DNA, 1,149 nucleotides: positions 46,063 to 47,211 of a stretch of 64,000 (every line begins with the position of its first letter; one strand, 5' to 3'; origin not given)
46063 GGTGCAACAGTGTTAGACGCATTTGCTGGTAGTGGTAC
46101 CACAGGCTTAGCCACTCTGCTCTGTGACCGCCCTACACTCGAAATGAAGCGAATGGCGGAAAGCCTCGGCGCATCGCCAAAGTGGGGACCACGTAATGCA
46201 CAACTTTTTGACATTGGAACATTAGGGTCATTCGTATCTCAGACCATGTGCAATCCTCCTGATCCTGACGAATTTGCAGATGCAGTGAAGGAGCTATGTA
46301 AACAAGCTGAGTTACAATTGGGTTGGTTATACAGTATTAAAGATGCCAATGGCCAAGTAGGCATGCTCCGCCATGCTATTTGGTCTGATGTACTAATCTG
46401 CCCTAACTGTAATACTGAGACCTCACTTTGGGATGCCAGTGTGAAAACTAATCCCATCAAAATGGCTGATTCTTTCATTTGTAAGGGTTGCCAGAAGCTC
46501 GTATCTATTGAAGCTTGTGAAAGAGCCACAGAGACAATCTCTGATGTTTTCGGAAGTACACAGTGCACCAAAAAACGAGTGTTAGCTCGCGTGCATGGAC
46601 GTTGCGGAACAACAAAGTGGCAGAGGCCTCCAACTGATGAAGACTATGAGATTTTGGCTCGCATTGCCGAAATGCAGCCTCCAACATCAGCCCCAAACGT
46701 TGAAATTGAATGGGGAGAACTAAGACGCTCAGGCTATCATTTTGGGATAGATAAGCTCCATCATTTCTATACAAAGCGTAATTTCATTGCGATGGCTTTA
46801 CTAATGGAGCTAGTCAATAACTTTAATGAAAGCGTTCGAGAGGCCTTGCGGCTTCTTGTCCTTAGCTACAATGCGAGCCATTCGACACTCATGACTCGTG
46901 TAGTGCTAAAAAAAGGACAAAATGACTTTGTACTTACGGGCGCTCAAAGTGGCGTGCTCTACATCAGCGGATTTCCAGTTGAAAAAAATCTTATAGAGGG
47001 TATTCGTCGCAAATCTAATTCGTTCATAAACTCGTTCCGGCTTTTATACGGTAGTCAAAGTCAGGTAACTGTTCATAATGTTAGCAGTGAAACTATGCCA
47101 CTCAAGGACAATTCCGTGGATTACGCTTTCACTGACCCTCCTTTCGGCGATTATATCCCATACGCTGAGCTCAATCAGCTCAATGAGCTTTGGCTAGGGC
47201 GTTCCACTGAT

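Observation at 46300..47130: Cys4 zinc-ribbon-like insert between the AdoMet and catalytic motifs of M1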

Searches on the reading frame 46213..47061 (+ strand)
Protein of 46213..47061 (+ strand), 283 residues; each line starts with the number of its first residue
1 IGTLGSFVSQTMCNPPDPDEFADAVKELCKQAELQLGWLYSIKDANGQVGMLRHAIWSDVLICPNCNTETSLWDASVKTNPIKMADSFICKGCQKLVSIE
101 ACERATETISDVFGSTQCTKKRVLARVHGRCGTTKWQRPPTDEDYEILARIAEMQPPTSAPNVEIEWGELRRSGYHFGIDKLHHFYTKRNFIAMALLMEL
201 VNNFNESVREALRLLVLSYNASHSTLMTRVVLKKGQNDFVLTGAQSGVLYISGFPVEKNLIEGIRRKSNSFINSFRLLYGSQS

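Call 55: predict_structure(alignment_id=A4)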
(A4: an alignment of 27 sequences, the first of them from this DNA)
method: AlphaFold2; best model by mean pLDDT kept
length: 283 residues; sequences in the alignment: 27
mean_pLDDT: 92.7   pTM: 0.89
mean pLDDT of the five models: 92.7, 92.2, 91.7, 91.5, 91.0
residues with pLDDT >= 90: 224; 70-90: 53; 50-70: 6; < 50: 0
segments of 3 or more residues with pLDDT < 50: none
pLDDT, mean of each block of 10 residues (from residue 1): 86 94 98 97 96 97 98 92 92 97 96 94 97 95 97 95 87 80 95 97 96 96 89 83 74 93 96 94 77
secondary structure, 60 per line:
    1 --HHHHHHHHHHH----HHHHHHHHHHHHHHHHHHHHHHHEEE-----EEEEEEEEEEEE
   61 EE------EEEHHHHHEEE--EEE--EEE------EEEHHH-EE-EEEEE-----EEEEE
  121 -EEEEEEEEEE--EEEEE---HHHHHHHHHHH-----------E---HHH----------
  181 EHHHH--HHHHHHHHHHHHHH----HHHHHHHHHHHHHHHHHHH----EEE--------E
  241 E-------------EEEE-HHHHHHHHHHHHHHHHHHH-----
elements in order: H3-13 H18-40 E41-43 E49-62 E69-71 H72-76 E77-79 E82-84 E87-89 E96-98 E106-110 E116-120 E122-131 E134-138 H142-152 H182-185 H188-201 H206-224 E229-231 E255-258 H260-278

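Call 62: fold_search(model_id=the predicted structure, library=viral)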
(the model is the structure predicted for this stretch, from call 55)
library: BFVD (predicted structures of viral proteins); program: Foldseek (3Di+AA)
matches with E <= 10: 323; with E <= 0.001: 0
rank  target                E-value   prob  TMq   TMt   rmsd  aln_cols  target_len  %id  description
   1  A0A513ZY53            1.5e-01  0.85  0.13  0.48   6.5        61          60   26  (no name in the UniProt tables at hand)
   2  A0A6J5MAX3            2.1e-01  0.02  0.09  0.09  20.8       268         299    8  Uncharacterized protein [uncultured Caudovirales phage]
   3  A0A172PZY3            2.9e-01  0.04  0.12  0.09  21.9       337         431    9  RNA (Guanine-N1-)-methyltransferase [Acinetobacter phage vB_AbaM_ME3]
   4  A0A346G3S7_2          5.3e-01  0.03  0.14  0.08  17.9       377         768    9  (no name in the UniProt tables at hand)
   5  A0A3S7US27            5.9e-01  0.02  0.11  0.10  23.8       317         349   13  (no name in the UniProt tables at hand)
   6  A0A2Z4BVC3            6.2e-01  0.04  0.09  0.12  18.9       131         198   11  (no name in the UniProt tables at hand)
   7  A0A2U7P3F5            6.2e-01  0.02  0.10  0.11  23.3       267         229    5  (no name in the UniProt tables at hand)
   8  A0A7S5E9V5            6.2e-01  0.02  0.12  0.10  34.1       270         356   11  Peptide chain release factor 1 [Pseudomonas phage Iggy]
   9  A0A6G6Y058            7.7e-01  0.08  0.10  0.14  15.7       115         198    6  (no name in the UniProt tables at hand)
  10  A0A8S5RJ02            8.2e-01  0.04  0.07  0.11  13.6        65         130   18  YopX protein domain-containing protein [virus sp. ctDJ83]
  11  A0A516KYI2            9.1e-01  0.94  0.12  0.43   1.9        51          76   16  (no name in the UniProt tables at hand)
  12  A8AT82                9.1e-01  0.18  0.11  0.23   7.4        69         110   19  Gp58 [Listeria phage A511]
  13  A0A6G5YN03            9.6e-01  0.13  0.13  0.29   8.9       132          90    4  (no name in the UniProt tables at hand)
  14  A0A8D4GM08            1.0e+00  0.03  0.13  0.11  25.7       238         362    7  (no name in the UniProt tables at hand)
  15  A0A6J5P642            1.0e+00  0.02  0.08  0.13  17.0       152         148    6  Uncharacterized protein [uncultured Caudovirales phage]
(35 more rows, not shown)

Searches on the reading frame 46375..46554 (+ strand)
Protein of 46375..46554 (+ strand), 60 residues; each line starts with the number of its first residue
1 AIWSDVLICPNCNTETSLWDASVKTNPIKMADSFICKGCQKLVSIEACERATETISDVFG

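Call 37: search_protein_families(library=pfam, proteins=[window:46375-46554:+], max_evalue=10)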
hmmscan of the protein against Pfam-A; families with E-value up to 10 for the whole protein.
seq(60 aa): 14 families
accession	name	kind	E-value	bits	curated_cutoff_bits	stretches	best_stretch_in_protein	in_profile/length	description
PF08274.17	Zn_Ribbon_YjdM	-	0.0014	19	30.8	2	9-39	5-25/30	PhnA Zinc-Ribbon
PF14471.11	DUF4428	-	0.0063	16.8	27.8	1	8-42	1-29/51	Domain of unknown function (DUF4428)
PF12760.12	Zn_ribbon_IS1595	-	0.018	15.4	25.4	1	2-41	14-45/46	Transposase zinc-ribbon domain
PF25206.1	DUF7836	-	0.034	14.4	26.7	1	7-41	8-38/59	Domain of unknown function (DUF7836)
PF13717.11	Zn_ribbon_4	-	0.036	14.5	30.3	1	8-40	4-32/36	zinc-ribbon domain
PF10764.14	Gin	-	0.038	14.4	27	1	25-44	9-29/45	Inhibitor of sigma-G Gin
PF23547.1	Zn_ribbon_FGT1_1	-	0.044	13.8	27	1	7-17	21-31/35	FORGETTER1 first zinc ribbon domain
PF25017.1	zf-C2HC_3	-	0.045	14.1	24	1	32-46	22-36/47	C2HC zinc finger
PF07191.17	Zn_ribbon_6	-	0.047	14.1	25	1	8-52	2-36/67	Double zinc ribbon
PF23475.1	zf-Tbcl_FmdE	-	0.079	12.9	23.2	1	35-40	24-29/35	FmdE treble clef zinc finger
PF25164.1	CoiA_N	-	0.087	12.8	26.3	1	28-49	12-33/50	Competence protein CoiA, N-terminal domain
PF08271.17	Zn_Ribbon_TF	-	0.1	12.6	29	1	8-39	2-25/43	TFIIB zinc-binding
PF12773.13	DZR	-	0.11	13.1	27.3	1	9-49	1-28/45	Double zinc ribbon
PF18439.7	zf_UBZ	-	0.3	11.2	25.6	0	7-20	3-16/32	Ubiquitin-Binding Zinc Finger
